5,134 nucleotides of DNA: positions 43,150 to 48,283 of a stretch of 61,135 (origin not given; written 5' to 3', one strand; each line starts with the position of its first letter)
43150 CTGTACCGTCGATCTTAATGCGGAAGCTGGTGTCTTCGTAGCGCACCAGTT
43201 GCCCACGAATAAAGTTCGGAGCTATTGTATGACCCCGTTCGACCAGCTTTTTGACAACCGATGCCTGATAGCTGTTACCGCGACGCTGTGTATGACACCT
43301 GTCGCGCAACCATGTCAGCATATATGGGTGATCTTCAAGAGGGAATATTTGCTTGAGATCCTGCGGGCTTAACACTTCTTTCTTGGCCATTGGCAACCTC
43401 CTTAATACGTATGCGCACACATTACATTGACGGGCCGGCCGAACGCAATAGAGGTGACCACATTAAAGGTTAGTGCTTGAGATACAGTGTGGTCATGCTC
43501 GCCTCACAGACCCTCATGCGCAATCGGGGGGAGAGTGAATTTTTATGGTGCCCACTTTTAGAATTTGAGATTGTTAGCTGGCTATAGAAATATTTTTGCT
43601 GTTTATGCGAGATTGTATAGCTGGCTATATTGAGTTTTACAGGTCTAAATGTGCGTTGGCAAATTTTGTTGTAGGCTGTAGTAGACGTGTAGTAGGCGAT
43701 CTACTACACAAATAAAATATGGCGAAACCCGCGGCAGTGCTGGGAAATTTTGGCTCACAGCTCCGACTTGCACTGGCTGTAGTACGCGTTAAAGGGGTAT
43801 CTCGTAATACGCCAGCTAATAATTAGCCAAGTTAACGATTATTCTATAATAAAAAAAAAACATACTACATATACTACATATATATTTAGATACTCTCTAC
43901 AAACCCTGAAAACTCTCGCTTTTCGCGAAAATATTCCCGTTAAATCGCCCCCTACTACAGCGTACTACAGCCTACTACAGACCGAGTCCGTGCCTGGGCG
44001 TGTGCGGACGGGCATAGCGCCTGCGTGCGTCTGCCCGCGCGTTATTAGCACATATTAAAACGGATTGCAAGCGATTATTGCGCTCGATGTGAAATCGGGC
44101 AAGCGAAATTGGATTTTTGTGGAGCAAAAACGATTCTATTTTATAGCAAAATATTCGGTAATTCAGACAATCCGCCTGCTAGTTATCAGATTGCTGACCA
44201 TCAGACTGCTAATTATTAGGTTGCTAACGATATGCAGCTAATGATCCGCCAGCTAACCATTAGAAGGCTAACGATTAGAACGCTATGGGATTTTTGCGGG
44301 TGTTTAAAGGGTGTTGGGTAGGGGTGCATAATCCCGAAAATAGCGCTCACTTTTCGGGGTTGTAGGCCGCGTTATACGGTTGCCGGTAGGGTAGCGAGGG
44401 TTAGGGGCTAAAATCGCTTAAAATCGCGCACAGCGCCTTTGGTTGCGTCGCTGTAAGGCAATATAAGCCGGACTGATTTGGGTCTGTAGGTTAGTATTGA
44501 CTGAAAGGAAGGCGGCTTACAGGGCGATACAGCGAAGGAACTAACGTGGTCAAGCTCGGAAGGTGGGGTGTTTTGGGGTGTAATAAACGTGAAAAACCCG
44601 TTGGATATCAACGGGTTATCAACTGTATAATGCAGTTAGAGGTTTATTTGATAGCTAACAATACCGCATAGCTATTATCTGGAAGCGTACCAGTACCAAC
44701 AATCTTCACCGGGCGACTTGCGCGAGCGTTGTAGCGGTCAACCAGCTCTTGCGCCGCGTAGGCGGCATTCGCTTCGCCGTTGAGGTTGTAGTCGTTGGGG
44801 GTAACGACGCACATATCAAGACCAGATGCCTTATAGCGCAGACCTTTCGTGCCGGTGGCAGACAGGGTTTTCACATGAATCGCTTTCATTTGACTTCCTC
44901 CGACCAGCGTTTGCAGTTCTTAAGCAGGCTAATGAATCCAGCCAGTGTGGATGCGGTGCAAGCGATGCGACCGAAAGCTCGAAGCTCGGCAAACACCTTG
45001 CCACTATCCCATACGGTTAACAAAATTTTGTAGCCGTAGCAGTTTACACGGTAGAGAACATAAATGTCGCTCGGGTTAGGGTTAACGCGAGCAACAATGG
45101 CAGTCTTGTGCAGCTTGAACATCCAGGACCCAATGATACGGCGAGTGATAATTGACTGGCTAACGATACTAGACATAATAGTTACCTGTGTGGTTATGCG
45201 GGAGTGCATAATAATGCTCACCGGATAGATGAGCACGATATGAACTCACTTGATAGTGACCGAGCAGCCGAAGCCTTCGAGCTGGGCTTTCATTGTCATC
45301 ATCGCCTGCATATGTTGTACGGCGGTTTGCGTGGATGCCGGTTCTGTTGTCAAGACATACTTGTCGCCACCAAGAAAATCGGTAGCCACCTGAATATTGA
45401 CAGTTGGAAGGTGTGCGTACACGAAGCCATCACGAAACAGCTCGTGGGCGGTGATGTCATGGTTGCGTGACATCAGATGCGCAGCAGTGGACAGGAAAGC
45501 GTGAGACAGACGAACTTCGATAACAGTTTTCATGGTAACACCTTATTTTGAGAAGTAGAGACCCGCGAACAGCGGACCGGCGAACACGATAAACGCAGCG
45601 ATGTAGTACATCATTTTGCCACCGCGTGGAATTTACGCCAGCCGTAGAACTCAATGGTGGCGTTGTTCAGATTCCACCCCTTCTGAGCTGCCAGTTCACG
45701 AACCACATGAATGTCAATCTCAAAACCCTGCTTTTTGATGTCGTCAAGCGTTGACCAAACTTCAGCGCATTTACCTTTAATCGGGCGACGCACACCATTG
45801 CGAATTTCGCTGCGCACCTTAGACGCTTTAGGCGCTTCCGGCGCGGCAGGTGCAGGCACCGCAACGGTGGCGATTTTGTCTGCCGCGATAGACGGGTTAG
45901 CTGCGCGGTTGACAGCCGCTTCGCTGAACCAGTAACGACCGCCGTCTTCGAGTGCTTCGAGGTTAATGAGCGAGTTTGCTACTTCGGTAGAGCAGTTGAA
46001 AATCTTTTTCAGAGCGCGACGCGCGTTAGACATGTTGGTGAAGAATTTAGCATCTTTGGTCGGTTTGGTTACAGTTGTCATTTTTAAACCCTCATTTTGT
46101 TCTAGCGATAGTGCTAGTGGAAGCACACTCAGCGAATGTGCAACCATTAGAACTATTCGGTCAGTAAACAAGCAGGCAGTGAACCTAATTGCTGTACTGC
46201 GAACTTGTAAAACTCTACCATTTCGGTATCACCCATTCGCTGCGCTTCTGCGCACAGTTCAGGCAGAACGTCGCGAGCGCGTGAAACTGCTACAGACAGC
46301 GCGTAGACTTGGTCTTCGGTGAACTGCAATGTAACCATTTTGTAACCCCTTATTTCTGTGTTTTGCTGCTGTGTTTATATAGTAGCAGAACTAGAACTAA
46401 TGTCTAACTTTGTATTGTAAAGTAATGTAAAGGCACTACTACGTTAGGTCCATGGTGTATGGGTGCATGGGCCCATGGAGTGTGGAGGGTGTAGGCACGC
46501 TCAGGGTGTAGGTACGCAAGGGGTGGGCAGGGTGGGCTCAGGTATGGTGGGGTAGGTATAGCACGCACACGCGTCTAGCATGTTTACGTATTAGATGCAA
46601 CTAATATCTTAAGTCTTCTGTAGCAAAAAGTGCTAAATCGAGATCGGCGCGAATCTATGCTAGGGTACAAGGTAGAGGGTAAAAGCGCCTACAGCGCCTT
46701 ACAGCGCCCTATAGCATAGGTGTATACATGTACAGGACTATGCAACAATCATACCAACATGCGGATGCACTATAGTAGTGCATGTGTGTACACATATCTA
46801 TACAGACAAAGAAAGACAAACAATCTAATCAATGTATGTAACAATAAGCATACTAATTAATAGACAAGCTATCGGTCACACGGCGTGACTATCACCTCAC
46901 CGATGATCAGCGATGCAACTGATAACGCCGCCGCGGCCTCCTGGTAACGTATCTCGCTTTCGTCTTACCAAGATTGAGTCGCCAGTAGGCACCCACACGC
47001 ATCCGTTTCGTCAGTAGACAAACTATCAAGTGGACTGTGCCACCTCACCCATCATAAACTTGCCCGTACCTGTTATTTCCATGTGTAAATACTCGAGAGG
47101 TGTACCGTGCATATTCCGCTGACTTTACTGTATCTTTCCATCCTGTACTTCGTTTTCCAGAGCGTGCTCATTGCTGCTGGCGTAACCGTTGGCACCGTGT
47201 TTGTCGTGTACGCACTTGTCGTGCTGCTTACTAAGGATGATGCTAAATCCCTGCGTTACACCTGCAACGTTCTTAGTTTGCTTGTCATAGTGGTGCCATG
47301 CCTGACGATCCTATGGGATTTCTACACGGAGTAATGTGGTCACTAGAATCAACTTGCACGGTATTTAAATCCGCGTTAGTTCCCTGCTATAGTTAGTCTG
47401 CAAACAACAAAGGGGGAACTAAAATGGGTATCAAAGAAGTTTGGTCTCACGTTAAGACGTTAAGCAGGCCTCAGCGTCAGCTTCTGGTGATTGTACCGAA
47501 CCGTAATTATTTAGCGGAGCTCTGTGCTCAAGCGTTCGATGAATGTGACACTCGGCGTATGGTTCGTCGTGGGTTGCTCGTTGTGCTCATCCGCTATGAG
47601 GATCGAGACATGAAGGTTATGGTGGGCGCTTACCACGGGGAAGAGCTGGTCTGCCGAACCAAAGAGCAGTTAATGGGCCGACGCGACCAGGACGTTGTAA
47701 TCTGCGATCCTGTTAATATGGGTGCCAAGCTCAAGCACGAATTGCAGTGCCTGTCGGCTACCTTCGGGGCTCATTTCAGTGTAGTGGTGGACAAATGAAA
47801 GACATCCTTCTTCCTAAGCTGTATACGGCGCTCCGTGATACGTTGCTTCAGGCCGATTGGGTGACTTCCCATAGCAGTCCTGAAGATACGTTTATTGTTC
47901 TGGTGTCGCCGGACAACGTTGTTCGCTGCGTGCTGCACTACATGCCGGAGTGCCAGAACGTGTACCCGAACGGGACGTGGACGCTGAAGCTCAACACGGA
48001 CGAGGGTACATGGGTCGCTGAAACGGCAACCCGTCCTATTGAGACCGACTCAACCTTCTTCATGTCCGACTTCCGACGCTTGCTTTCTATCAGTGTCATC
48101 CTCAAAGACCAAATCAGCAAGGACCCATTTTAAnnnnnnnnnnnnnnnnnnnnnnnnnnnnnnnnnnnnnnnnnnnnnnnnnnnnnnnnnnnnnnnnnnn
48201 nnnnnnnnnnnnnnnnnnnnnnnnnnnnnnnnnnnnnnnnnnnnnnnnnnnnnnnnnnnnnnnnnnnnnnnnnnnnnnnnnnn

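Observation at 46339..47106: Divergent 0.77-kb non-coding region with G-quadruplex motif, palindrome and short repeats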

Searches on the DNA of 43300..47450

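Call 84: search_rna_families(source=window, start=43300, end=47450, threshold=evalue, max_evalue=1)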
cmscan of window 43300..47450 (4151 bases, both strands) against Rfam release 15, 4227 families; matches with E-value up to 1: 1.
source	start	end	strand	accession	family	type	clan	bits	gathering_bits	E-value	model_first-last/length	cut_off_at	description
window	46720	46793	+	RF04176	mir-3149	Gene; miRNA;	-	22.5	100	0.76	1-83/83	no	mir-3149 microRNA precursor family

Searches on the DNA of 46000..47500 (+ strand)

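Call 4: search_dna_similar(query=window:46000-47500:+, collection=phages, mode=near, max_rows=30)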
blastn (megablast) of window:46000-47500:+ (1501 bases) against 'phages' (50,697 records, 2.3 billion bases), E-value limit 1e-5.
Records with a match: 2; places in all: 2; records where one place covers at least 80% of the query: 2.
Best place of each record, by identity: 90-95% 2.
By first word of the organism name: Klebsiella 2.
By host as written in the record: - 1; Klebsiella pneumoniae Kpn2 1.
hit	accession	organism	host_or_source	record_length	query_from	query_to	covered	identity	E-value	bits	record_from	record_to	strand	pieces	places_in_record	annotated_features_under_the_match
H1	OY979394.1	Klebsiella phage vB_Kpn_K9PH25C2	-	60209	1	1501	100%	93.5%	0e+0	2228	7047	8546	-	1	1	hypothetical protein (x3) | unknown function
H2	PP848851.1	Klebsiella phage vB_Kpn2-P2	Klebsiella pneumoniae Kpn2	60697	1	1501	100%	92.8%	0e+0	2170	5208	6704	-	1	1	hypothetical protein (x4)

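Call 8: get_annotated_region(hit=H1, flank=6000)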
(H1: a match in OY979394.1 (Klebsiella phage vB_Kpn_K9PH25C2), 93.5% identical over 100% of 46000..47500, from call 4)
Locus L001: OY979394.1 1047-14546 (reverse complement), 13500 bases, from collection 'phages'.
description: Klebsiella phage vB_Kpn_K9PH25C2 genome assembly, chromosome: K9PH25C2_assembly.
organism: Klebsiella phage vB_Kpn_K9PH25C2 (NCBI taxid 3071639)
taxonomy: Viruses; Duplodnaviria; Heunggongvirae; Uroviricota; Caudoviricetes; Queuovirinae
host: -; source: -; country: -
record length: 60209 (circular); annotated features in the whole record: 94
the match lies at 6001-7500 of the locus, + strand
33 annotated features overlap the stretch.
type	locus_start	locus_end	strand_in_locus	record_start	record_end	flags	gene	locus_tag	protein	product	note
CDS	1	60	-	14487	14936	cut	-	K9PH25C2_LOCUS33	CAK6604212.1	hypothetical protein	source:genemarks_glimmer_phanotate_prodigal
CDS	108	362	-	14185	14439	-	-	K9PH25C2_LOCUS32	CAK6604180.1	hypothetical protein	source:genemarks_glimmer_phanotate_prodigal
CDS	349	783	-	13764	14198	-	-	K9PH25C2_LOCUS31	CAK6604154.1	unknown function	source:genemarks_glimmer_phanotate_prodigal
CDS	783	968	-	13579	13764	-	-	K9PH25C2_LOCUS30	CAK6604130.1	hypothetical protein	source:genemarks_glimmer_phanotate_prodigal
CDS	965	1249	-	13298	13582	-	-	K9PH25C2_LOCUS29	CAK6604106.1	hypothetical protein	source:genemarks_phanotate_prodigal_glimmer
CDS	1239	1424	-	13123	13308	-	-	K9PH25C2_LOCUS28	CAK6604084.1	hypothetical protein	source:genemarks_glimmer_phanotate_prodigal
CDS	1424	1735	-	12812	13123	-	-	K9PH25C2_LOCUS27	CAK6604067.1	unknown function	source:genemarks_glimmer_phanotate_prodigal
CDS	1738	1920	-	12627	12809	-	-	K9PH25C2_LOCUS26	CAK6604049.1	hypothetical protein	source:genemarks_glimmer_phanotate_prodigal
CDS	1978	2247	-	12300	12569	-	-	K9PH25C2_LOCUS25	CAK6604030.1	Ribosome modulation factor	source:genemarks_glimmer_phanotate_prodigal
CDS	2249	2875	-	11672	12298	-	-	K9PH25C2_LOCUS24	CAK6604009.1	hypothetical protein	source:genemarks_glimmer_phanotate_prodigal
CDS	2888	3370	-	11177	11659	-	-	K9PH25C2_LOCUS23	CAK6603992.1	hypothetical protein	source:genemarks_glimmer_phanotate_prodigal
CDS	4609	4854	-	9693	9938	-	-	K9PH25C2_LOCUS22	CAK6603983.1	unknown function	source:genemarks_glimmer_phanotate_prodigal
CDS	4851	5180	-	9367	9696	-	-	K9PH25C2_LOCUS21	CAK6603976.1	unknown function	source:glimmer_phanotate_prodigal_genemarks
CDS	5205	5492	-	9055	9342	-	-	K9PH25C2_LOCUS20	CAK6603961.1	hypothetical protein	source:genemarks_glimmer_phanotate_prodigal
CDS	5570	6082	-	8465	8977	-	-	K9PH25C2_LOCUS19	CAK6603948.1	unknown function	source:genemarks_glimmer_phanotate_prodigal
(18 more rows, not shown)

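Call 9: get_annotated_region(hit=H2, flank=5200)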
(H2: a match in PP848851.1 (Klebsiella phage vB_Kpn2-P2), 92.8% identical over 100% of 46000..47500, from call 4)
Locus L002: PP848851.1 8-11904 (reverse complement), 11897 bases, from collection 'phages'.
description: Klebsiella phage vB_Kpn2-P2, complete genome.
organism: Klebsiella phage vB_Kpn2-P2 (NCBI taxid 3230849)
taxonomy: Viruses
host: Klebsiella pneumoniae Kpn2; source: -; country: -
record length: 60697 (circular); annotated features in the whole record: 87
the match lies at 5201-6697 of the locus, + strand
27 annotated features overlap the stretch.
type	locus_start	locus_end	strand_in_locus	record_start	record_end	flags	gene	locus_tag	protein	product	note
CDS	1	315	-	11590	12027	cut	-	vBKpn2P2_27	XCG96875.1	hypothetical protein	-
CDS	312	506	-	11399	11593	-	-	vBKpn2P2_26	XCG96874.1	hypothetical protein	-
CDS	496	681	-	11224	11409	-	-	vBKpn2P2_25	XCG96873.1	hypothetical protein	-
CDS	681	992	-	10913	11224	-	-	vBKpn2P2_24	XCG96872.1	hypothetical protein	-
CDS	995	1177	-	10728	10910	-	-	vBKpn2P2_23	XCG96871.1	hypothetical protein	-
CDS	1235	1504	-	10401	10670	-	-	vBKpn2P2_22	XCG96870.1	hypothetical protein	-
CDS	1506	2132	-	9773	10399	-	-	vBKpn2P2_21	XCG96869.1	hypothetical protein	-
CDS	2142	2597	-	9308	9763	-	-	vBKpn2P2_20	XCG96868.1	hypothetical protein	-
CDS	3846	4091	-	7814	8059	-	-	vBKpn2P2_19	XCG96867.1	hypothetical protein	-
CDS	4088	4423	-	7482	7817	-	-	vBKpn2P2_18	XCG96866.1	hypothetical protein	-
CDS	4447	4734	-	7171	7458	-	-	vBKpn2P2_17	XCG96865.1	hypothetical protein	-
CDS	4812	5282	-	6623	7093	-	-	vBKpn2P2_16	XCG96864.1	hypothetical protein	-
CDS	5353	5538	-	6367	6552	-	-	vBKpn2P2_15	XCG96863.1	hypothetical protein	-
CDS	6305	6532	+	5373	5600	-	-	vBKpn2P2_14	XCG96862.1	hypothetical protein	-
CDS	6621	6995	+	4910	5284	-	-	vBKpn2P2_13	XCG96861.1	hypothetical protein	-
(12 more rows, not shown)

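Call 10: search_dna_similar(query=window:46339-47106:+, collection=phages, mode=distant, max_rows=60, max_evalue=0.001)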
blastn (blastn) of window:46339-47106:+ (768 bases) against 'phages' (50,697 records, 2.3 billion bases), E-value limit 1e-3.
Records with a match: 2; places in all: 2; records where one place covers at least 80% of the query: 2.
Best place of each record, by identity: 90-95% 2.
By first word of the organism name: Klebsiella 2.
By host as written in the record: - 1; Klebsiella pneumoniae Kpn2 1.
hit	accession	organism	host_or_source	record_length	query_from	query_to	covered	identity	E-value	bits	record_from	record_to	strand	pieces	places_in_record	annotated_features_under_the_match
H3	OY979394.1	Klebsiella phage vB_Kpn_K9PH25C2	-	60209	1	768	100%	93.6%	0e+0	1158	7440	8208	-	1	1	none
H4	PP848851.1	Klebsiella phage vB_Kpn2-P2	Klebsiella pneumoniae Kpn2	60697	1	768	100%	91.7%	0e+0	1078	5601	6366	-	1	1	none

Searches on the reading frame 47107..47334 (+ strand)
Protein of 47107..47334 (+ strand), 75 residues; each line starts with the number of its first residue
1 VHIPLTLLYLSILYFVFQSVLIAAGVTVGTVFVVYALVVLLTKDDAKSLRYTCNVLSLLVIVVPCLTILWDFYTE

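Call 54: search_protein_families(library=pfam, proteins=[window:47107-47334:+], max_evalue=0.01)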
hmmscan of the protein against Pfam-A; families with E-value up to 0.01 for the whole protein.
window:47107-47334:+ (75 aa): 0 families

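Call 55: search_protein_families(library=phrogs, proteins=[window:47107-47334:+], max_evalue=0.001)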
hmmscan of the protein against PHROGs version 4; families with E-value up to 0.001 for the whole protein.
window:47107-47334:+ (75 aa): 0 families

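Call 70: find_encoding_contigs(protein=window:47107-47334:+, flank=4000, max_places=10)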
Protein window:47107-47334:+ (75 aa): 1 contig read that carries it; 1 place shown.
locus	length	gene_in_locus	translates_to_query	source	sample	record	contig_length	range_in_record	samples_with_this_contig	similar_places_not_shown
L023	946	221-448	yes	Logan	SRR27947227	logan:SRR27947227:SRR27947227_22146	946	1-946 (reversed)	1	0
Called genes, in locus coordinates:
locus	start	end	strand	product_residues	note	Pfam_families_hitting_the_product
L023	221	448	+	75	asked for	-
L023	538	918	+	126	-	-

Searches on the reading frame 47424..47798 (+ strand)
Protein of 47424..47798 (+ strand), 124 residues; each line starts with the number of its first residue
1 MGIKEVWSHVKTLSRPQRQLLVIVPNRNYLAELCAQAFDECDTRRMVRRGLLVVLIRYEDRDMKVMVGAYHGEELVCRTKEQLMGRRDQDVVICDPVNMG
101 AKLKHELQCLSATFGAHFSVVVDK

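Call 13: search_dna_similar(query=window:47424-47798:+, collection=phages, mode=protein, max_rows=60, rows=spread)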
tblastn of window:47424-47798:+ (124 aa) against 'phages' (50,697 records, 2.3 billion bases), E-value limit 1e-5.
Records with a match: 2; places in all: 2; records where one place covers at least 80% of the query: 2.
Best place of each record, by identity: 95-99% 1; 80-90% 1.
By first word of the organism name: Klebsiella 2.
By host as written in the record: Klebsiella pneumoniae Kpn2 1; - 1.
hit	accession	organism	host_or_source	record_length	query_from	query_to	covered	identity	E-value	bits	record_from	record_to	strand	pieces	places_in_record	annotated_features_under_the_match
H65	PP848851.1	Klebsiella phage vB_Kpn2-P2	Klebsiella pneumoniae Kpn2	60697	1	124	100%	98.4%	7e-68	226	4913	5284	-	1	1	hypothetical protein (x2)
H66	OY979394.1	Klebsiella phage vB_Kpn_K9PH25C2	-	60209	1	124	100%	88.7%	5e-59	201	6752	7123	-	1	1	hypothetical protein | unknown function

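Call 54: search_protein_families(library=pfam, proteins=[window:47424-47798:+], max_evalue=0.01)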
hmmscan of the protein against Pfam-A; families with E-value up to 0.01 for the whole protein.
window:47424-47798:+ (124 aa): 0 families

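Call 55: search_protein_families(library=phrogs, proteins=[window:47424-47798:+], max_evalue=0.001)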
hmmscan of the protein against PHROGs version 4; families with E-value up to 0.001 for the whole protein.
window:47424-47798:+ (124 aa): 0 families

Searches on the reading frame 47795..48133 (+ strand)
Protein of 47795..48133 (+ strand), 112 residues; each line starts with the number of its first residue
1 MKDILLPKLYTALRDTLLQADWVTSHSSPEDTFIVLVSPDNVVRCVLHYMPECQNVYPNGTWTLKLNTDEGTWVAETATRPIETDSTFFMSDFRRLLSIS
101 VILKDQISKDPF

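Call 55: search_protein_families(library=phrogs, proteins=[window:47795-48133:+], max_evalue=0.001)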
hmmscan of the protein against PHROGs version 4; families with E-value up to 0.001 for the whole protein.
window:47795-48133:+ (112 aa): 1 family
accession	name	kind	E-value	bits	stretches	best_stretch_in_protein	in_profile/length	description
phrog_21152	-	unknown function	2.1e-27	96.5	1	2-99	3-99/112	-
